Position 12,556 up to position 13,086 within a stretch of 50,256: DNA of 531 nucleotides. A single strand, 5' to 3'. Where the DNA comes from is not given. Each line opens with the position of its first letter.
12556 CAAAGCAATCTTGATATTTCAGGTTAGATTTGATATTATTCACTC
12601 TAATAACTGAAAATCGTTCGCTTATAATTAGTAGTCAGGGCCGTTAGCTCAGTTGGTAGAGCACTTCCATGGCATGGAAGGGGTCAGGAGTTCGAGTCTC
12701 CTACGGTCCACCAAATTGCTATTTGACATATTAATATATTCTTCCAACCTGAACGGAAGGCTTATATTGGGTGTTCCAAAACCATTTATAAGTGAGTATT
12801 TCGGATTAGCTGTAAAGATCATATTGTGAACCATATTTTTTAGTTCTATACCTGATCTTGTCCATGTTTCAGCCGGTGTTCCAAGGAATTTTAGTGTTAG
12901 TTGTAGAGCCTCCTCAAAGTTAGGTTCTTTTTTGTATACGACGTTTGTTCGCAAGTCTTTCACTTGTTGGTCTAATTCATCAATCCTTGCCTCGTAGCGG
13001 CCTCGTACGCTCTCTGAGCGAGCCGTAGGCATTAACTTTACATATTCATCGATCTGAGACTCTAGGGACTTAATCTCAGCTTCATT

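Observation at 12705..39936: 27.1-kb integrative, conjugation-capable island beside tRNA-Ala bounded by a 108-bp imperfect direct repeat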

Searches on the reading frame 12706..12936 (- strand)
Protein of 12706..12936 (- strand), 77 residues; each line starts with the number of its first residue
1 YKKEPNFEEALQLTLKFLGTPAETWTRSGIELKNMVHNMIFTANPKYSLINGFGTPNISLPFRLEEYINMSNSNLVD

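Call 100: search_protein_representatives(protein=window:12706-12936:-)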
Query: 77 residues. Proteins with E-value up to 0.001 (for the whole library): 75; up to 1e-10: 17; up to 1e-30: 0. The best 75 are listed.
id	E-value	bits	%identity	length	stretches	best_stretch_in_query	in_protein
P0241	6.0e-26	105.8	64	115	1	2-76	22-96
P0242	8.6e-24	99.0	62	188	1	1-76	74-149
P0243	1.5e-23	98.2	63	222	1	2-77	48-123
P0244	1.8e-23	98.0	66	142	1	2-77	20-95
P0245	3.2e-22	94.0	58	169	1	2-77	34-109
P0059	5.5e-20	86.9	59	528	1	2-76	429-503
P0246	6.1e-20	86.8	55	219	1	2-76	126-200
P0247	3.1e-19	84.5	52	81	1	1-77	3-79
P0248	3.1e-19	84.5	57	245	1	2-76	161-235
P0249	3.4e-19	84.4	57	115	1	2-77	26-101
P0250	1.8e-18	82.1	59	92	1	5-77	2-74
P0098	7.4e-18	80.2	61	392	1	2-68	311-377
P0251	4.9e-16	74.4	51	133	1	2-77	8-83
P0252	8.6e-16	73.6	54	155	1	3-70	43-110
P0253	1.1e-13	67.0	51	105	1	2-68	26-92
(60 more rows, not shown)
